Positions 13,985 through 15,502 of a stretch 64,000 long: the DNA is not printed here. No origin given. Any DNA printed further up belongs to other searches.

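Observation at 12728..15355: Unnamed 27-residue tandem repeat (h4-D-x2-G-[ND]-D-x-Y ... Q-G-x-G) forming half of an 875-aa secreted PDZ protein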

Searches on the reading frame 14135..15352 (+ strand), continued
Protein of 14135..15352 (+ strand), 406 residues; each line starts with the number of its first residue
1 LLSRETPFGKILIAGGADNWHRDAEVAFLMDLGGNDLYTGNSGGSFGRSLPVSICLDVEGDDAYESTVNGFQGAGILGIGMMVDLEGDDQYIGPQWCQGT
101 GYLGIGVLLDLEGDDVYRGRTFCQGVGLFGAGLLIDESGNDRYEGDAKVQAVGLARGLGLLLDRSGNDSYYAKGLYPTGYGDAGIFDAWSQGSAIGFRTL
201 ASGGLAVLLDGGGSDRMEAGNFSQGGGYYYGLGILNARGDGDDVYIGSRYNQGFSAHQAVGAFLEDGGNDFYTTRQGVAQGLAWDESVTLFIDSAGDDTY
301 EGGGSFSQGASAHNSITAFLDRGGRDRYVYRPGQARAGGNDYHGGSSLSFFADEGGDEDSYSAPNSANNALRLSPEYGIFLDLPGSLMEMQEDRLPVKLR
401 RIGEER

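Call 57: search_protein_families(library=ncbifam, alignment_id=A2, max_evalue=10)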
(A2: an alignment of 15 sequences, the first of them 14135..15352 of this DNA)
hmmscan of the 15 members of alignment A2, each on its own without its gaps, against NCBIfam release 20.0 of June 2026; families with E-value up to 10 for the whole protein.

A. member 1, window:14135-15352:+ (406 aa): 0 families

B. families by the number of members that match (of 15 scanned): 1 family
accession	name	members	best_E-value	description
NF007355.0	PRK09850.1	1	0.048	pseudouridine kinase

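Call 60: fold_search(model_id=the predicted structure, library=viral)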
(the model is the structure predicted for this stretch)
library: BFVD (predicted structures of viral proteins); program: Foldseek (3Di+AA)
matches with E <= 10: 79; with E <= 0.001: 0
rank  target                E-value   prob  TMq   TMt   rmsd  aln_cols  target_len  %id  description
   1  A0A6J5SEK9            6.5e-01  0.06  0.18  0.19  15.0       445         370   15  Haemolysin-type calcium-binding repeat [uncultured Caudovirales phage]
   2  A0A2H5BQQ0            8.8e-01  0.04  0.13  0.09  15.6       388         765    5  Uncharacterized protein [Vibrio phage Vp_R1]
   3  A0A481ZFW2            9.2e-01  0.01  0.09  0.08  20.8       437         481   11  Peptidase S74 domain-containing protein [Pithovirus LCPAC406]
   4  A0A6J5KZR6            1.2e+00  0.03  0.19  0.14  13.9       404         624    7  Glycine-rich domain-containing protein [uncultured Caudovirales phage]
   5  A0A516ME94            1.4e+00  0.03  0.20  0.11  16.7       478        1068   11  (no name in the UniProt tables at hand)
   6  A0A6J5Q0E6            1.6e+00  0.10  0.25  0.28  12.7       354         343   11  Uncharacterized protein [uncultured Caudovirales phage]
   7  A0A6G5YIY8            1.7e+00  0.04  0.19  0.12  14.5       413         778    9  (no name in the UniProt tables at hand)
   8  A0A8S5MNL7            2.0e+00  0.05  0.23  0.18  12.6       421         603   10  S-layer homology domain [Siphoviridae sp. ctZZK17]
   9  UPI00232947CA         2.0e+00  0.03  0.18  0.12  15.0       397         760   11  (no name look-up for this kind of identifier)
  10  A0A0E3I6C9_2          2.0e+00  0.01  0.11  0.07  21.4       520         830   10  Baseplate wedge initiator [Synechococcus phage ACG-2014f]
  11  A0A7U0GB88            2.2e+00  0.03  0.19  0.11  15.2       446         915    7  Peptidase S74 domain-containing protein [Klebsiella phage vB_KpM_FBKp24]
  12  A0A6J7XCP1            2.2e+00  0.02  0.16  0.15  15.5       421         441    8  Uncharacterized protein [uncultured Caudovirales phage]
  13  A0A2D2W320            2.5e+00  0.06  0.30  0.17  11.7       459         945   12  Tail fiber protein [Escherichia phage St11Ph5]
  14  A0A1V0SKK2            2.5e+00  0.03  0.22  0.20  13.7       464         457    9  Periplasmic copper-binding protein NosD [Klosneuvirus KNV1]
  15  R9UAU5                2.5e+00  0.02  0.20  0.13  14.6       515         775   10  (no name in the UniProt tables at hand)
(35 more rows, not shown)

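Call 64: find_homologous_proteins(query=A2, max_evalue=0.00001)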
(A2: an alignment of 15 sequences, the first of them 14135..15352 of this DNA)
Query A2 (15 sequences) (406 aa, profile of the alignment): 2827 proteins with E <= 0.00001 among 8000 candidates; the best 120 are listed.
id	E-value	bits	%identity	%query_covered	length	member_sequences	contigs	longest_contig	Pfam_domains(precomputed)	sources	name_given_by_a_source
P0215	2.8e-187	641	68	97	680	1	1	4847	-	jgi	-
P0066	6.9e-156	537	59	95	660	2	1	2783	-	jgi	jgi:hypothetical protein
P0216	1.9e-151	523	57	98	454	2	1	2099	-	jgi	jgi:hypothetical protein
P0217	1.8e-149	516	54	97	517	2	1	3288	-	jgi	-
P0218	9.8e-148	510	56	95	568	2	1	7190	-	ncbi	-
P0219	6.9e-147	508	57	94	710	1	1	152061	-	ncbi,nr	ncbi:MAG: hypothetical protein U5N86_07050 [Planctomycetota bacterium]|nr:hypothetical protein [Plan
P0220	8.0e-146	504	55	97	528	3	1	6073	-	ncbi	ncbi:MAG: hypothetical protein ABIG42_10665, partial [bacterium]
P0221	1.7e-144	500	68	74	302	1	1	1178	-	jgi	jgi:hypothetical protein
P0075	1.5e-143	497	51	99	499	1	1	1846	-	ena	-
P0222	3.2e-143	496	57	94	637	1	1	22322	-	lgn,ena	-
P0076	8.9e-143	494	52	94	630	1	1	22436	-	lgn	-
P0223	2.0e-142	493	53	96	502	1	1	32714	-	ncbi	-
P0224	6.1e-142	491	56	94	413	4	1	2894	-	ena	-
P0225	4.1e-140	485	57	94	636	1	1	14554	-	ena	-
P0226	6.5e-140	485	61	86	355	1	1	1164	-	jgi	jgi:hypothetical protein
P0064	1.9e-132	460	32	93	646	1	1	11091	-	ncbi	-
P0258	9.2e-124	432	35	93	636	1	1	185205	-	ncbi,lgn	-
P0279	1.9e-111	391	37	95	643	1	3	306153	-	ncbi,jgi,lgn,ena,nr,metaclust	ncbi:MAG: hypothetical protein A2X46_04810 [Lentisphaerae bacterium GWF2_57_35]|nr:MAG: hypothetical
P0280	1.9e-111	391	44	96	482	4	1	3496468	-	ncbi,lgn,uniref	ncbi:hypothetical protein ACMXYR_16565 [Neptuniibacter sp. QD29_5]|uniref:hypothetical protein n=1 T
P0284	8.7e-110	386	35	98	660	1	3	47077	-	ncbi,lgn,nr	ncbi:MAG: hypothetical protein KJ726_00665 [Verrucomicrobia bacterium]|nr:hypothetical protein [Verr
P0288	2.8e-109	384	35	93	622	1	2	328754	-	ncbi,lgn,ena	-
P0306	4.8e-105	370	36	95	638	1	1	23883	-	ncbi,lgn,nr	ncbi:MAG: hypothetical protein JXR37_16380 [Kiritimatiellae bacterium]|nr:hypothetical protein [Kiri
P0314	3.0e-104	367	33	94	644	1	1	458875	-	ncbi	-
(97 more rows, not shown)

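Call 65: find_encoding_contigs(protein=P0280, flank=8000, max_places=2)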
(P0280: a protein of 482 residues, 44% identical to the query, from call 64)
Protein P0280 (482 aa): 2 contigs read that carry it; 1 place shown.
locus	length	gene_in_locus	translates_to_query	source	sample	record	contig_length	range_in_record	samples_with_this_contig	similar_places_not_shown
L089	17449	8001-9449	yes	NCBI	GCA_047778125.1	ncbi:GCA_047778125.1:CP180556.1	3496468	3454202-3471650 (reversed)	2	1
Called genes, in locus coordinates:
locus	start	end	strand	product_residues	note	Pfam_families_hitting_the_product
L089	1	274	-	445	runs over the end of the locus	PF01979:Amidohydro_1, PF07969:Amidohydro_3 (faint)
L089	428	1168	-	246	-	PF01978:TrmB, PF25212:HVO_A0114 (faint)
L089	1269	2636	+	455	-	PF00483:NTP_transferase, PF01128:IspD, PF12804:NTP_transf_3, PF25084:LbH_EIF2B, PF00132:Hexapep (weak), PF14602:Hexapep_2 (faint), PF24894:Hexapep_GlmU (faint), PF25087:GMPPB_C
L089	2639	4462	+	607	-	PF13522:GATase_6, PF13537:GATase_7, PF01380:SIS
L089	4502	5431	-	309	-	PF00126:HTH_1, PF03466:LysR_substrate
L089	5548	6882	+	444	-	PF00291:PALP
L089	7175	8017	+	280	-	PF17820:PDZ_6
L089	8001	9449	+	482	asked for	-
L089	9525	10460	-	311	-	PF02649:GCHY-1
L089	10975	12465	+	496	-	PF01645:Glu_synthase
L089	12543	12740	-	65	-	-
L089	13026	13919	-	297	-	PF01418:HTH_6, PF01380:SIS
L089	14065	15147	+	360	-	PF03480:DctP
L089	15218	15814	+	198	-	PF04222:DUF416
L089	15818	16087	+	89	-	-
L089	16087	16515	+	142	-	-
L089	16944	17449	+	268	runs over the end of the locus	PF00072:Response_reg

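Call 66: find_encoding_contigs(protein=P0279, flank=8000, max_places=1)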
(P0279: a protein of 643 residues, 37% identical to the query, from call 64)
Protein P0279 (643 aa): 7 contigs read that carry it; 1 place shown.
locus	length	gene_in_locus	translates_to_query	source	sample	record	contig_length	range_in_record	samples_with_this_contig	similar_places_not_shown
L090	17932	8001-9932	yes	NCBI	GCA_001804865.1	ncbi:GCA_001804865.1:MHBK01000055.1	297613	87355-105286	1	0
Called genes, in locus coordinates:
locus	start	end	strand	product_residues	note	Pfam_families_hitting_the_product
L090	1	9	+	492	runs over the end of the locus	PF13742:tRNA_anti_2 (faint), PF01336:tRNA_anti-codon (weak)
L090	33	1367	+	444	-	PF01970:TctA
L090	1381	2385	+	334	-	PF04307:YdjM (weak)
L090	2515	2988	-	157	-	PF05991:NYN_YacP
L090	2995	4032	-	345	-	PF00356:LacI, PF00532:Peripla_BP_1, PF13407:Peripla_BP_4, PF13377:Peripla_BP_3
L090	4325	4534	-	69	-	-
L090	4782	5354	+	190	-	-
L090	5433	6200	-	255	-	PF07589:PEP_exosort_dom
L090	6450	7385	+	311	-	PF08308:PEGA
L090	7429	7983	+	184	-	PF04306:DUF456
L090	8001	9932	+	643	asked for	-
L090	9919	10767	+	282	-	PF13513:HEAT_EZ (faint), PF00514:Arm (faint), PF13646:HEAT_2, PF03130:HEAT_PBS (weak), PF02985:HEAT (weak)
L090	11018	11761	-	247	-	PF01169:GDT1, PF02915:Rubrerythrin (weak)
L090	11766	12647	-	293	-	PF00348:polyprenyl_synt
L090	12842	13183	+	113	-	-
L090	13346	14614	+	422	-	-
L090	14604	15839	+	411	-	PF02563:Poly_export, PF10531:SLBB (weak), PF22461:SLBB_2, PF10531:SLBB, PF22461:SLBB_2 (weak)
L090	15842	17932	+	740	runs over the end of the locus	PF02706:Wzz (faint), PF13807:GNVR (weak), PF01656:CbiA, PF13614:AAA_31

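Call 67: find_encoding_contigs(protein=P0288, flank=8000, max_places=1)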
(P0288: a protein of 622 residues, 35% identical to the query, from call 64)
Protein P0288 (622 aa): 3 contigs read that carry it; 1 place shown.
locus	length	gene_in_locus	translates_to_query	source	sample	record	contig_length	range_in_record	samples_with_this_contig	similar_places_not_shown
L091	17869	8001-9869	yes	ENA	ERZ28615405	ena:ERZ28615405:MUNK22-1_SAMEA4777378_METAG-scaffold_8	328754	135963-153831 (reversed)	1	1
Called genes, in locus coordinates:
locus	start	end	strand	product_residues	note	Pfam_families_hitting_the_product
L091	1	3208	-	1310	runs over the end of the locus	PF00072:Response_reg, PF01590:GAF, PF00989:PAS, PF08447:PAS_3, PF08448:PAS_4, PF08447:PAS_3, PF00989:PAS, PF13188:PAS_8, +13 more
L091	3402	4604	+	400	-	PF13742:tRNA_anti_2 (weak), PF01336:tRNA_anti-codon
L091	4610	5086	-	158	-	PF05991:NYN_YacP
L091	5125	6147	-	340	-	PF00356:LacI, PF00532:Peripla_BP_1, PF13407:Peripla_BP_4 (weak), PF13377:Peripla_BP_3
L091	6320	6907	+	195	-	-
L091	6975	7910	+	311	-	PF08308:PEGA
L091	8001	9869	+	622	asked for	-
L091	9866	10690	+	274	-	PF00514:Arm (faint), PF13646:HEAT_2 (weak), PF03130:HEAT_PBS (faint), PF13513:HEAT_EZ (faint), PF02985:HEAT (faint), PF13646:HEAT_2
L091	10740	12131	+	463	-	PF14821:Thr_synth_N, PF00291:PALP, PF24857:THR4_C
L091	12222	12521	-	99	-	PF02823:ATP-synt_DE_N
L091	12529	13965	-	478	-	PF02874:ATP-synt_ab_N, PF00006:ATP-synt_ab, PF22919:ATP-synt_VA_C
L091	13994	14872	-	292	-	PF00231:ATP-synt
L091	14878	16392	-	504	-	PF02874:ATP-synt_ab_N, PF00006:ATP-synt_ab, PF00306:ATP-synt_ab_C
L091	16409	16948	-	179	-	PF00213:OSCP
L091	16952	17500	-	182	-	PF00430:ATP-synt_B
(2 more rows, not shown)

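Call 68: find_encoding_contigs(protein=P0314, flank=8000, max_places=1)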
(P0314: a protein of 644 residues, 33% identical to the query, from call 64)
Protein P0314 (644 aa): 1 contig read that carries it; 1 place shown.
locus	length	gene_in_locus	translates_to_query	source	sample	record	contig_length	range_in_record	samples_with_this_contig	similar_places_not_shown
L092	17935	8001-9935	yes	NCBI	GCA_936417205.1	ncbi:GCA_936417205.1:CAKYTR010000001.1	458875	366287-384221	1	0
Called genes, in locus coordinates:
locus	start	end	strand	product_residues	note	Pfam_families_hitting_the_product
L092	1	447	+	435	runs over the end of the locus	PF07719:TPR_2 (faint), PF13424:TPR_12 (faint), PF13432:TPR_16 (faint), PF14559:TPR_19 (faint), PF23914:TPR_CcmH_CycH (faint), PF13431:TPR_17 (faint)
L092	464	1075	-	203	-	PF12895:ANAPC3, PF24575:TPR_Slam (faint), PF07719:TPR_2 (faint), PF13174:TPR_6 (faint), PF13176:TPR_7 (faint), PF13428:TPR_14 (faint), PF13424:TPR_12, PF13414:TPR_11 (weak), +5 more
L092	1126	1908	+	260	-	PF00535:Glycos_transf_2, PF13641:Glyco_tranf_2_3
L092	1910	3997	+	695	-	PF13231:PMT_2 (weak), PF07721:TPR_4 (faint), PF13424:TPR_12 (weak), PF13414:TPR_11 (weak), PF14559:TPR_19, PF25063:ARM_TT21_C (weak), PF00515:TPR_1, PF07719:TPR_2 (weak), +12 more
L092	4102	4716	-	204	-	PF07589:PEP_exosort_dom (weak)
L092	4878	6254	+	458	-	PF13428:TPR_14 (faint), PF23914:TPR_CcmH_CycH (faint), PF07719:TPR_2 (faint), PF13371:TPR_9 (faint), PF13414:TPR_11 (faint), PF13432:TPR_16 (faint), PF12895:ANAPC3 (weak), PF14559:TPR_19 (weak), +1 more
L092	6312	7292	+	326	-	PF08308:PEGA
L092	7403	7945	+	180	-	PF04306:DUF456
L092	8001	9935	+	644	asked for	-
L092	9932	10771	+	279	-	PF02985:HEAT (faint), PF13646:HEAT_2 (weak), PF03130:HEAT_PBS (faint), PF13513:HEAT_EZ (faint), PF00514:Arm (faint), PF13646:HEAT_2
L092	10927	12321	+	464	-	PF14821:Thr_synth_N, PF00291:PALP, PF24857:THR4_C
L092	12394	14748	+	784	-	PF11028:TMEM260_N, PF07719:TPR_2 (faint), PF13428:TPR_14 (faint), PF13432:TPR_16 (weak), PF14559:TPR_19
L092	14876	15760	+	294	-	PF00348:polyprenyl_synt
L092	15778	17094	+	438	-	PF02321:OEP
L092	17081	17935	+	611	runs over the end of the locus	PF19335:HMBD, PF25917:BSH_RND (weak), PF25919:BSH_CusB, PF25973:BSH_CzcB, PF25944:Beta-barrel_RND (weak), PF25954:Beta-barrel_RND_2, PF25975:CzcB_C, PF19335:HMBD, +3 more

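Call 70: search_protein_families(library=pfam, proteins=[L090:6450-7382:+, L090:7429-7980:+, L090:9919-10764:+, L090:4782-5351:+, L090:5433-6197:-, L089:7175-8014:+, L089:8001-9446:+, L090:8001-9929:+], max_evalue=0.01)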
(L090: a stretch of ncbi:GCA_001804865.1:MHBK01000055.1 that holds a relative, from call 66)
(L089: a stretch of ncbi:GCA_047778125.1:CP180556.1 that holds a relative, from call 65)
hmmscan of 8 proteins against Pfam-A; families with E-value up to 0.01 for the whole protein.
L090:6450-7382:+ (311 aa): 1 family
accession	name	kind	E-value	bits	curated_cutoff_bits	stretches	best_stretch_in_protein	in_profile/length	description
PF08308.17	PEGA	-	1.2e-08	35.1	20.8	1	213-273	3-63/71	PEGA domain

L090:7429-7980:+ (184 aa): 1 family
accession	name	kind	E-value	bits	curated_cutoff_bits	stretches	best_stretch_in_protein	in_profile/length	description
PF04306.18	DUF456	-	1.6e-16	61.3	29.4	1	39-181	5-139/139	Protein of unknown function (DUF456)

L090:9919-10764:+ (282 aa): 5 families
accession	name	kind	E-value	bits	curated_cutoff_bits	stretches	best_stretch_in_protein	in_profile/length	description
PF13646.12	HEAT_2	-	1.2e-22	80.4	27.7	3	143-216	14-88/88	HEAT repeats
PF13513.12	HEAT_EZ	-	4.5e-10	40.3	27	2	191-218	28-55/55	HEAT-like repeat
PF02985.28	HEAT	-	4.8e-09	36.1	23.5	1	193-221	2-30/31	HEAT repeat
PF03130.22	HEAT_PBS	-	4.9e-09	36.2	20.9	1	177-202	2-27/27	PBS lyase HEAT-like repeat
PF00514.29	Arm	-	1.5e-05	25.3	20.6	0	192-218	13-39/41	Armadillo/beta-catenin-like repeat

L090:4782-5351:+ (190 aa): 0 families

L090:5433-6197:- (254 aa): 1 family
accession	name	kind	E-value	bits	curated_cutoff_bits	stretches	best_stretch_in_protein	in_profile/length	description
PF07589.16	PEP-CTERM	-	7.9e-08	32.5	20.7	1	229-253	1-23/24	PEP-CTERM motif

L089:7175-8014:+ (280 aa): 3 families
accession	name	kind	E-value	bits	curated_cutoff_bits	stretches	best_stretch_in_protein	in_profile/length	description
PF17820.7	PDZ_6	-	1.8e-09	37.6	27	1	18-59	2-42/54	PDZ domain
PF13180.12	PDZ_2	-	7.9e-05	23.3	27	1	14-85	12-78/80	PDZ domain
PF00595.29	PDZ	-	0.00017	22.3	23.2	1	16-48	27-59/81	PDZ domain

L089:8001-9446:+ (482 aa): 0 families

L090:8001-9929:+ (643 aa): 0 families

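Call 71: find_encoding_contigs(protein=P0258, flank=6000, max_places=1)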
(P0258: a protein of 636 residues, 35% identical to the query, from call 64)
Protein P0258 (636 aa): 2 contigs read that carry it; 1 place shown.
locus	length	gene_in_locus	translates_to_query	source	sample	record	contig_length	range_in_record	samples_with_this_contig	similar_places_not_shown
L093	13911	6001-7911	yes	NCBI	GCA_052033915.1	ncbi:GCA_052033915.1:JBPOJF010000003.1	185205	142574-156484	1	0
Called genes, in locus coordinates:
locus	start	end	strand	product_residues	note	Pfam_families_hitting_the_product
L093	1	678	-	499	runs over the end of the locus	PF01336:tRNA_anti-codon, PF00152:tRNA-synt_2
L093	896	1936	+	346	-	PF13742:tRNA_anti_2 (faint), PF01336:tRNA_anti-codon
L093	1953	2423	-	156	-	PF05991:NYN_YacP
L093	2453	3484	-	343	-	PF00356:LacI, PF00532:Peripla_BP_1, PF13407:Peripla_BP_4, PF13377:Peripla_BP_3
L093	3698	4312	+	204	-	-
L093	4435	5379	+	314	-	PF08308:PEGA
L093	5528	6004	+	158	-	PF04306:DUF456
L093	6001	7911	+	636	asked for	-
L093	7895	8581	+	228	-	PF02985:HEAT (faint), PF13513:HEAT_EZ (faint), PF03130:HEAT_PBS (faint), PF13646:HEAT_2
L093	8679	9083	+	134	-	PF01741:MscL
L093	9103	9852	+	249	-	PF13505:OMP_b-brl (faint), PF04338:DUF481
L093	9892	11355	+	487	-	PF14821:Thr_synth_N, PF00291:PALP, PF24857:THR4_C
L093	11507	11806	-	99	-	PF00872:Transposase_mut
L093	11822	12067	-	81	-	PF00872:Transposase_mut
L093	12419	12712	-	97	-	PF02823:ATP-synt_DE_N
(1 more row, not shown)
